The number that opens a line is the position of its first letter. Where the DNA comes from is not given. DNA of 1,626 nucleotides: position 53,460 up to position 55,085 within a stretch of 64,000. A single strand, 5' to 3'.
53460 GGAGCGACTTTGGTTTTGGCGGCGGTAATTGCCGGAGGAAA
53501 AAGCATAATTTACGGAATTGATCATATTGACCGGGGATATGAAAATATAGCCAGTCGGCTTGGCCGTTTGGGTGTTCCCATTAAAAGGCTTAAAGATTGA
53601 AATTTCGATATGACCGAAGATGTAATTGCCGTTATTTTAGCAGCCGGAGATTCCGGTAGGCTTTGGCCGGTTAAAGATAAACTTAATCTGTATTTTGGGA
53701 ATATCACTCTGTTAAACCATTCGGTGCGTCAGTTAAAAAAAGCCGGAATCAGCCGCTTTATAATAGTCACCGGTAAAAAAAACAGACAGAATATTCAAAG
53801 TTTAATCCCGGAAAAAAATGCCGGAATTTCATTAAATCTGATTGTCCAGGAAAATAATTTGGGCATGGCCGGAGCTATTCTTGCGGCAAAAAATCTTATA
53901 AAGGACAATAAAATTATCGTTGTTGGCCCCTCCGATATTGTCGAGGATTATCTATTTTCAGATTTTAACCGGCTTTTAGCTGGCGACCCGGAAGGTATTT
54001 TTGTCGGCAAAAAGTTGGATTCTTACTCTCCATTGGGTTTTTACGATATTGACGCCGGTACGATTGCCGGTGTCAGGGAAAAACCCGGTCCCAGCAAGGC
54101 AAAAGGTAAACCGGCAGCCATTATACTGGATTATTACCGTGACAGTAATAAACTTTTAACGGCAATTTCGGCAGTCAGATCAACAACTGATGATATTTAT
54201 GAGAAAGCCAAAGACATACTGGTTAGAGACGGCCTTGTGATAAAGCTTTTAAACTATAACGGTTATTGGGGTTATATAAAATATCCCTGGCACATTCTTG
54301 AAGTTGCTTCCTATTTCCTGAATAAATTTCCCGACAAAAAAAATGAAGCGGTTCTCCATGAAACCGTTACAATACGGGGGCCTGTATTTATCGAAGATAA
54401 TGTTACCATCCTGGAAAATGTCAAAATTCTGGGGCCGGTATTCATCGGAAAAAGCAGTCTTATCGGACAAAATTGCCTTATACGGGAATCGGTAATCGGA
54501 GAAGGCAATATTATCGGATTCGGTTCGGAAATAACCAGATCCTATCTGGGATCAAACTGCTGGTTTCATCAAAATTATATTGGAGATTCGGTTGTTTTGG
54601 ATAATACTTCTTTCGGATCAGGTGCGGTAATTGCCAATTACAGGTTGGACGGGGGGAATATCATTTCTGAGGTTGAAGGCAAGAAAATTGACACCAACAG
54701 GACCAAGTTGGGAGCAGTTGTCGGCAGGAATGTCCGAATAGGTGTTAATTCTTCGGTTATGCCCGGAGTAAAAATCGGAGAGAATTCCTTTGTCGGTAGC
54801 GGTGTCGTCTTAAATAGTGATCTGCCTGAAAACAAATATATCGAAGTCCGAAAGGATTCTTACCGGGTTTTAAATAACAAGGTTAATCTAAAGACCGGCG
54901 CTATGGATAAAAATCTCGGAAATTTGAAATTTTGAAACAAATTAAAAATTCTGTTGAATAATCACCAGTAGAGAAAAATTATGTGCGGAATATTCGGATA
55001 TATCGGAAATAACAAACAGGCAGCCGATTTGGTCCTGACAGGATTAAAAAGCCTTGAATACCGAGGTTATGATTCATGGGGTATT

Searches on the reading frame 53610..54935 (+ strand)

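Call 8: search_protein_families(library=pfam, proteins=[window:53610-54935:+], max_evalue=0.01)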
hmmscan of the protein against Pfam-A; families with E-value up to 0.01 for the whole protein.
window:53610-54935:+ (441 aa): 8 families
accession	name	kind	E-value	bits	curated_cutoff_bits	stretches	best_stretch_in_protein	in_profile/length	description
PF00132.30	Hexapep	-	1.3e-20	72.6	27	3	368-402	1-35/36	Bacterial transferase hexapeptide (six repeats)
PF00483.29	NTP_transferase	-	3.8e-17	63.1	21.2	1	7-205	2-211/245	Nucleotidyl transferase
PF25084.1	LbH_EIF2B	-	8.5e-13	48.7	54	1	256-343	1-89/105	EIF2B subunit epsilon LbH domain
PF12804.13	NTP_transf_3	-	1.3e-08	35.6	27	1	7-110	1-96/160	MobA-like NTP transferase domain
PF14602.12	Hexapep_2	-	1.5e-06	28.3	27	1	370-402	3-33/34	Hexapeptide repeat of succinyl-transferase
PF24894.1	Hexapep_GlmU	-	3.5e-06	27.5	23.3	1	287-354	12-79/104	GlmU-like, C-terminal hexapeptide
PF01128.25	IspD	-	0.0029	17.8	27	1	5-69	1-66/221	2-C-methyl-D-erythritol 4-phosphate cytidylyltransferase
PF25087.1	GMPPB_C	-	0.0093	16.1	39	0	371-401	7-37/110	GMPPB C-terminal domain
